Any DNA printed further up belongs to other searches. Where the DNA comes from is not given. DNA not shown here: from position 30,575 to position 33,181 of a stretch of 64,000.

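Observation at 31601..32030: In-frame 168-bp (8-heptad) tandem repeats in a coiled-coil methyltransferase: candidate length-tunable molecular ruler / chain terminator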

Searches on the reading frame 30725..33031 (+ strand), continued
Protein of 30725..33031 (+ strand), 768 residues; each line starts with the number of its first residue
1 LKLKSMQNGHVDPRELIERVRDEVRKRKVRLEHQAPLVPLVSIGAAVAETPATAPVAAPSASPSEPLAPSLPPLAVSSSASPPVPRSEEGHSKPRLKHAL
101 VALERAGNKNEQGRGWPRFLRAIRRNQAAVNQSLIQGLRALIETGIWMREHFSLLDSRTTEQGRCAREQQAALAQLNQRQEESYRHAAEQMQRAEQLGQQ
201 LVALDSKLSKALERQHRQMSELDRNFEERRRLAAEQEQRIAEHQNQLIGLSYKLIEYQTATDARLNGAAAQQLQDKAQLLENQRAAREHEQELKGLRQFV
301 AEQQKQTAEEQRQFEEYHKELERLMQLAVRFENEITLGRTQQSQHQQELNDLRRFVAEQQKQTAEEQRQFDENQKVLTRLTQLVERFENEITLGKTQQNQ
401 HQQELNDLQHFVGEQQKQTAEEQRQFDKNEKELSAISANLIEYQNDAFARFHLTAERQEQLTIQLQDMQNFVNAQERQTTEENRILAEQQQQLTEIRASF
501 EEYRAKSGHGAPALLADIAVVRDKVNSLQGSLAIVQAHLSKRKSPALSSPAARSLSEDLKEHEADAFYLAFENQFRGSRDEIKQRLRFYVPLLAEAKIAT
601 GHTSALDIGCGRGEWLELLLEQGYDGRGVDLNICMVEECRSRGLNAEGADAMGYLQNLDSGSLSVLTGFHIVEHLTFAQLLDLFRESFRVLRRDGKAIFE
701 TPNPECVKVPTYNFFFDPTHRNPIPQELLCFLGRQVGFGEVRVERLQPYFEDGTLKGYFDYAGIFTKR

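Call 32: find_encoding_contigs(protein=P0019, flank=10000, max_places=1)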
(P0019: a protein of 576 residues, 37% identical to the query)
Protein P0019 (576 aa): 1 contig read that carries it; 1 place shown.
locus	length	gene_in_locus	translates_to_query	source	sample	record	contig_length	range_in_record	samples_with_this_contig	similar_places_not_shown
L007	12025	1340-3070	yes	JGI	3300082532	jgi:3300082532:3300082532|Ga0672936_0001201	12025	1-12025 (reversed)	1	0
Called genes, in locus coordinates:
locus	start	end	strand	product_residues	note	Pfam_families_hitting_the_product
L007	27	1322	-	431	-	PF00005:ABC_tran, PF13304:AAA_21 (faint), PF14524:Wzt_C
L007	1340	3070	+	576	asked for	PF13946:DUF4214, PF13489:Methyltransf_23, PF07021:MetW, PF08241:Methyltransf_11, PF08242:Methyltransf_12, PF13649:Methyltransf_25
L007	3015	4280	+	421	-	PF00534:Glycos_transf_1, PF13524:Glyco_trans_1_2 (weak), PF13692:Glyco_trans_1_4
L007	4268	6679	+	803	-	PF00534:Glycos_transf_1, PF13692:Glyco_trans_1_4, PF13489:Methyltransf_23, PF01209:Ubie_methyltran, PF08241:Methyltransf_11, PF08242:Methyltransf_12, PF13649:Methyltransf_25, PF13847:Methyltransf_31, +1 more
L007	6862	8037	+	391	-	PF00534:Glycos_transf_1, PF13692:Glyco_trans_1_4, PF13524:Glyco_trans_1_2 (faint)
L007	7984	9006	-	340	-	PF01370:Epimerase, PF16363:GDP_Man_Dehyd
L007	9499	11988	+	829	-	-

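Call 45: find_encoding_contigs(protein=P0002, flank=3000, max_places=10)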
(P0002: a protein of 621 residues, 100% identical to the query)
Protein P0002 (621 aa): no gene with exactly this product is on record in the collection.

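Call 62: predict_structure(alignment_id=A2)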
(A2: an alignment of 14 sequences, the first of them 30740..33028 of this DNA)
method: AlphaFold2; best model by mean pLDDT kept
length: 763 residues; sequences in the alignment: 14
mean_pLDDT: 60.9   pTM: 0.31
mean pLDDT of the five models: 60.9, 59.8, 59.8, 51.7, 48.9
residues with pLDDT >= 90: 18; 70-90: 193; 50-70: 372; < 50: 180
segments of 3 or more residues with pLDDT < 50: 1-6, 29-88, 109-111, 153-159, 332-343, 445-451, 502-506, 521-562, 627-642, 701-715
pLDDT, mean of each block of 10 residues (from residue 1): 53 81 67 35 29 30 35 33 39 62 54 54 62 68 63 50 62 67 62 58 56 64 70 71 65 59 60 68 72 70 70 73 61 39 51 62 67 67 61 67 72 71 73 64 48 59 68 70 72 61 49 52 40 41 36 40 52 68 85 90 72 87 58 41 61 88 67 78 91 70 44 51 78 79 52 62 74
secondary structure, 60 per line:
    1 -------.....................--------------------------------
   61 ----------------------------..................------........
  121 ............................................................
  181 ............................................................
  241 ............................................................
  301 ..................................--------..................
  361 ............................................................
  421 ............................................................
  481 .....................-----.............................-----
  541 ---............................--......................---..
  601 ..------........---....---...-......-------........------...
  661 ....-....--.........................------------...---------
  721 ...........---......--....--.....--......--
elements in order (helices of 4 or more, strands of 3 or more residues): H8-28 H89-106 H113-334 H343-501 H507-535 H544-571 H574-595 E599-602 H609-616 E620-623 H631-636 H644-651 E658-664 H666-669 H672-685 E686-696 H721-731 E735-740 E743-746 E749-753 E756-761

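Call 77: fold_search(model_id=the predicted structure, library=pdb)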
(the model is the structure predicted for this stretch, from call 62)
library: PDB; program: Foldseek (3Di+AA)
matches with E <= 10: 1246; with E <= 0.001: 778
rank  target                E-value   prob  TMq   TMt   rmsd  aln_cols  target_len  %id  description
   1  3dli_A                7.2e-14  1.00  0.21  0.68   7.2       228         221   32  Crystal structure of a SAM dependent methyltransferase from Archaeoglobus fulgidus (released 2008-07-15)
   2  2p8j_B                3.1e-08  1.00  0.18  0.56   8.5       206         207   16  Crystal structure of S-adenosylmethionine-dependent methyltransferase (NP_349143.1) from Clostridium acetobutylicum at (released 2007-04-24)
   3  5dpm                  3.7e-08  1.00  0.17  0.54   8.8       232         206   16  Crystal structure of UbiG mutant in complex with SAH (released 2016-09-21)
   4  5wp5_B                4.2e-08  1.00  0.19  0.29   9.7       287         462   16  Arabidopsis thaliana phosphoethanolamine N-methyltransferase 2 (AtPMT2) in complex with SAH (released 2017-11-15)
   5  2o57_A                4.2e-08  1.00  0.18  0.43  11.0       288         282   15  Crystal Structure of a putative sarcosine dimethylglycine methyltransferase from Galdieria sulphuraria (released 2006-12-19)
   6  7pd7_A                5.1e-08  1.00  0.17  0.47   9.0       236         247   18  Crocagin methyl transferase CgnL (released 2022-08-17)
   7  7pd7_B                5.1e-08  1.00  0.16  0.44  10.7       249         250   17  Crocagin methyl transferase CgnL (released 2022-08-17)
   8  1vlm_B                5.1e-08  1.00  0.15  0.49  12.0       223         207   16  Crystal structure of SAM-dependent methyltransferase, possible histamine N-methyltransferase (TM1293) from Thermotoga  (released 2004-08-24)
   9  4iv0_A                6.5e-08  1.00  0.18  0.46   8.8       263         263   14  Crystal structure of N-methyl transferase from Plasmodium vivax complexed with S-adenosyl methionine and phosphate (released 2014-02-19)
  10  4kdr                  6.5e-08  1.00  0.18  0.55   8.8       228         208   16  Crystal Structure of UBIG/SAH complex (released 2014-04-30)
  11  4mwz_B                8.3e-08  1.00  0.18  0.45   8.9       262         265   12  Crystal structure of N-methyl transferase from Plasmodium vivax complexed with S-adenosyl methionine, phosphate and am (released 2014-10-01)
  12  7pd7_C                8.3e-08  1.00  0.17  0.46   9.9       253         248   16  Crocagin methyl transferase CgnL (released 2022-08-17)
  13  5t64_B                8.3e-08  1.00  0.17  0.30   7.8       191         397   21  X-ray structure of the C3-methyltransferase KijD1 from Actinomadura kijaniata in complex with TDP and SAH (released 2016-09-14)
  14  4qtu_B                1.2e-07  1.00  0.17  0.55   8.3       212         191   17  Structure of S. cerevisiae Bud23-Trm112 complex involved in formation of m7G1575 on 18S rRNA (SAM bound form) (released 2014-12-24)
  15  5wp5_A                1.3e-07  1.00  0.17  0.27   8.8       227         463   19  Arabidopsis thaliana phosphoethanolamine N-methyltransferase 2 (AtPMT2) in complex with SAH (released 2017-11-15)
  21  7pd7_D                1.7e-07  1.00  0.15  0.43  10.6       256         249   17  Crocagin methyl transferase CgnL (released 2022-08-17)
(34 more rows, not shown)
